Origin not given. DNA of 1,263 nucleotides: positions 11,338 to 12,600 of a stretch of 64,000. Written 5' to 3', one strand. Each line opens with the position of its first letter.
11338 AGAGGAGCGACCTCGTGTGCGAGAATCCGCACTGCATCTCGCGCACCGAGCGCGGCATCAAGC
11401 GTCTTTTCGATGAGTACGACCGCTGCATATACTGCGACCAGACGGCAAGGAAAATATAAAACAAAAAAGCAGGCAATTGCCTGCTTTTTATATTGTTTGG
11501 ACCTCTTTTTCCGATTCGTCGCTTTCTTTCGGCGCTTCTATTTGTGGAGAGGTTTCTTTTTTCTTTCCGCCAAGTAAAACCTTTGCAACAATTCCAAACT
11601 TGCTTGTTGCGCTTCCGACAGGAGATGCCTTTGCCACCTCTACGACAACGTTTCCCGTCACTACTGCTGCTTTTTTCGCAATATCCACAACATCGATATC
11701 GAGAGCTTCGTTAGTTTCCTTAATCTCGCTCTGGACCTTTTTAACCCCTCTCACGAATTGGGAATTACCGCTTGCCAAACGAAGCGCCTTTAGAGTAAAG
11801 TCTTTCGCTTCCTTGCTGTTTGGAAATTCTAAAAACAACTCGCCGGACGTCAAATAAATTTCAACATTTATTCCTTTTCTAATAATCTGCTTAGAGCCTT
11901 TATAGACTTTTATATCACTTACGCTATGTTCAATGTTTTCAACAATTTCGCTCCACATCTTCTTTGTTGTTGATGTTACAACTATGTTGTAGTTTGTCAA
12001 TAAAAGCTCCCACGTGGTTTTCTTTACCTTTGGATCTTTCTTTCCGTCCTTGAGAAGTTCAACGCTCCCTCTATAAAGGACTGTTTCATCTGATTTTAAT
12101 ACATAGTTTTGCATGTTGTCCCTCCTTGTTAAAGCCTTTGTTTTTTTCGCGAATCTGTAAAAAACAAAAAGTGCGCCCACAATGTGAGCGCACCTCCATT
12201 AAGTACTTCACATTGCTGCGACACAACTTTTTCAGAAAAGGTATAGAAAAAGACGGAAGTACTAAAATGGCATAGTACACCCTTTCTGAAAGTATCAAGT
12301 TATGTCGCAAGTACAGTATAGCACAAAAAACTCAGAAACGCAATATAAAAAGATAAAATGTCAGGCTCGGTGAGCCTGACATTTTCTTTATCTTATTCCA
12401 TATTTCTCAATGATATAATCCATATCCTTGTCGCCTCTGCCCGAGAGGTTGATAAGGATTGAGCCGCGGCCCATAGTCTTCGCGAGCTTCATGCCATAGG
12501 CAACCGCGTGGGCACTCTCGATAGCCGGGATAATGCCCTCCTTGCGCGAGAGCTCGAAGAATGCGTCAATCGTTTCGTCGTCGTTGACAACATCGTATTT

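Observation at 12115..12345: Unclassified riboswitch-like structured leader with its own terminator upstream of a PH-like hypothetical gene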

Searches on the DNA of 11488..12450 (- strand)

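Call 4: search_rna_families(source=window, start=12000, end=12450, threshold=evalue, max_evalue=10, show_alignments=3)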
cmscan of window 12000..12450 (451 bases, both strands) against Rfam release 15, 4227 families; matches with E-value up to 10: 16.
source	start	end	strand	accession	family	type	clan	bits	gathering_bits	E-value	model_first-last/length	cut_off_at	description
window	12215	12385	+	RF04184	BTnc060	Gene; sRNA;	-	21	228.9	0.49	1-213/213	no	Bacteroides sRNA BTnc060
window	12083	12100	-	RF01326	CRISPR-DR13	Gene; CRISPR;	-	19.2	37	1.9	1-30/30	no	CRISPR RNA direct repeat element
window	12349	12391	-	RF04134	MIR7504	Gene; miRNA;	-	18.6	83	1.5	1-124/124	no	MIR7504 microRNA precursor family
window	12349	12391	+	RF04134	MIR7504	Gene; miRNA;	-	18.5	83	1.5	1-124/124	no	MIR7504 microRNA precursor family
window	12114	12198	-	RF02526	SSRC34_1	Gene; sRNA;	-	18.3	64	5.5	1-128/128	no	Streptococcus sRNA SSRC34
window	12333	12406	+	RF03845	mir-3327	Gene; miRNA;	-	18.1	85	1.8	1-89/89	no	mir-3327 microRNA precursor family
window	12166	12203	-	RF02398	sau-6072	Gene; sRNA;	-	17.6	50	0.59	1-53/53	no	Staphylococcus sRNA sau-6072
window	12215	12311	-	RF03895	MIR2679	Gene; miRNA;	-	15.9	97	2.9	1-119/119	no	MIR2679 microRNA precursor family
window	12161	12285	+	RF00516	ylbH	Cis-reg; leader;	-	15.5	50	0.64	1-122/122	no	ylbH leader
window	12162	12391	-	RF00022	GcvB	Gene;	-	15.4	42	0.45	1-204/204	no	GcvB RNA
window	12214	12310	-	RF04127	MIR8007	Gene; miRNA;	-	15.2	195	1.9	1-226/226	no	MIR8007 microRNA precursor family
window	12342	12394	-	RF00908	MIR529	Gene; miRNA;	-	13.8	75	3.3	1-131/131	no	MIR529 microRNA precursor family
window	12344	12397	-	RF03598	MIR6024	Gene; miRNA;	-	13.8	72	8.7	1-99/99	no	MIR6024 microRNA precursor family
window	12352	12450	-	RF00166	PrrB_RsmZ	Gene; sRNA;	CL00106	12.9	44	1.2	20-133/133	5'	PrrB/RsmZ RNA family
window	12159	12222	-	RF02635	EF0820_EF0821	Gene; sRNA;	-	12.4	442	0.85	1-370/370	no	Enterococcus sRNA EF0820_EF0821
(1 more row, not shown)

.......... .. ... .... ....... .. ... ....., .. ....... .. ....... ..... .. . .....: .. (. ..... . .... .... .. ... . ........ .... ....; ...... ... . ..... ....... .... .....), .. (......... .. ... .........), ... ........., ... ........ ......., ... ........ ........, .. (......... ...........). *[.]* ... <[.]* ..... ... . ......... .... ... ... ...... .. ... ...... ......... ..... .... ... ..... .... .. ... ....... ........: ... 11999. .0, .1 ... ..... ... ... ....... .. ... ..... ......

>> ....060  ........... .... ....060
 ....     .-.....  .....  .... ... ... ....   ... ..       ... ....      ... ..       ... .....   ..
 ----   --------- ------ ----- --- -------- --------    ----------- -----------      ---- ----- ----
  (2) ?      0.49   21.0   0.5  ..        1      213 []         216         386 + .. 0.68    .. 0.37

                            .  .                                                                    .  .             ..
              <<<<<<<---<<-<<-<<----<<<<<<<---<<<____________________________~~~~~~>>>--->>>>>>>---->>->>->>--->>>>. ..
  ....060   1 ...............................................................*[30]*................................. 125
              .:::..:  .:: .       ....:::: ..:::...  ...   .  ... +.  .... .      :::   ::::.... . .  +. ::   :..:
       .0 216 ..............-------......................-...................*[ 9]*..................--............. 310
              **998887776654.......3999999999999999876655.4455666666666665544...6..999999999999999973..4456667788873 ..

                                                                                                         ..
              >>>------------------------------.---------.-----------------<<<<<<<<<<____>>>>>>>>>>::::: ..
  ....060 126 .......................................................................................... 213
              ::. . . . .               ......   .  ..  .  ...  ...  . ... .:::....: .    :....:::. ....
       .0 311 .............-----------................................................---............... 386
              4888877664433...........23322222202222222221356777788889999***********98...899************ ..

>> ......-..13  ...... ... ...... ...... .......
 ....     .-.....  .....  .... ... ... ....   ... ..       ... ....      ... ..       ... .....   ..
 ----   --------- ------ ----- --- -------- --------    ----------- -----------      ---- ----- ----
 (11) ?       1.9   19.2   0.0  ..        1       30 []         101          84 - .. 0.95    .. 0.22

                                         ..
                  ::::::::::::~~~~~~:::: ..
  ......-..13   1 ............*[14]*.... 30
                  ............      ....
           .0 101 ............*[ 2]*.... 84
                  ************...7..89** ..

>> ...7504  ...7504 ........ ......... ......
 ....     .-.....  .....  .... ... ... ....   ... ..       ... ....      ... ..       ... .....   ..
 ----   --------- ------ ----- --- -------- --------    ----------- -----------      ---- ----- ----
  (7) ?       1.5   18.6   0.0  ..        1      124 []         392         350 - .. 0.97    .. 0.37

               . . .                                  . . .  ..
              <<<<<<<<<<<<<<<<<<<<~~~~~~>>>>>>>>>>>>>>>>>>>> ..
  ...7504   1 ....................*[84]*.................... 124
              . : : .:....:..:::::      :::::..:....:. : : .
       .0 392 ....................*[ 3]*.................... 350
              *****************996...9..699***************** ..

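Call 71: search_rna_families(sources=[L001, L004, L008, L013, L016, L021, L028, L010, L014, L006], threshold=gathering)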
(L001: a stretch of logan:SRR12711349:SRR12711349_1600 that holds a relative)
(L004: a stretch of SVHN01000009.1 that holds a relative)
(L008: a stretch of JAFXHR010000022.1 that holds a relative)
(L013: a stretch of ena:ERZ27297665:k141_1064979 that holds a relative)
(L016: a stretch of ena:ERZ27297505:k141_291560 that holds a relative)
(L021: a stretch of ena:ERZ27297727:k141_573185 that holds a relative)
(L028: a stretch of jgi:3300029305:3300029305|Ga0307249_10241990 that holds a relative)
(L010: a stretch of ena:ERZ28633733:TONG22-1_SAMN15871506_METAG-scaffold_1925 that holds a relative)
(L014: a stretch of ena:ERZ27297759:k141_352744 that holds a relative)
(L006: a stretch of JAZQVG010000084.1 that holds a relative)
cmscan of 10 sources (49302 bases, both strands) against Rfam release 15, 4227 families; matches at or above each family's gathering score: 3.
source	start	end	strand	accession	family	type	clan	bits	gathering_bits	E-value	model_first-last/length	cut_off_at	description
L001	2237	2469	+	RF00230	T-box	Cis-reg; leader;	-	115.2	93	7e-25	1-219/219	no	T-box leader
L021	1913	1986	+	RF00005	tRNA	Gene; tRNA;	CL00001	70.6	29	1.6e-13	1-71/71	no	tRNA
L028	1826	1899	+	RF00005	tRNA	Gene; tRNA;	CL00001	70.6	29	1.6e-13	1-71/71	no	tRNA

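Call 72: search_rna_families(source=L028, start=2150, end=2520, threshold=evalue, max_evalue=5)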
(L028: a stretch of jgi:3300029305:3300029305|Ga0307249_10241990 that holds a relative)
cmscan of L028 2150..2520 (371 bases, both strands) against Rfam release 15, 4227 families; matches with E-value up to 5: 4.
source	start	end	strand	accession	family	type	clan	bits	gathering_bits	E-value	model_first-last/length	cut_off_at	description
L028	2251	2404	+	RF04128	MIR8562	Gene; miRNA;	-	17.4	211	0.6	1-242/242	no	MIR8562 microRNA precursor family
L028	2232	2286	+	RF00281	SNORD47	Gene; snRNA; snoRNA; CD-box;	-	17.2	50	1.5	1-77/77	no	Small nucleolar RNA SNORD47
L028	2341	2462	+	RF00558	L20_leader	Cis-reg; leader;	-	16.9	58.7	0.8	1-127/127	no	Ribosomal protein L20 leader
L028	2426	2494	+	RF00665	mir-290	Gene; miRNA;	CL00096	15.3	51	2.8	1-70/70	no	mir-290 microRNA precursor family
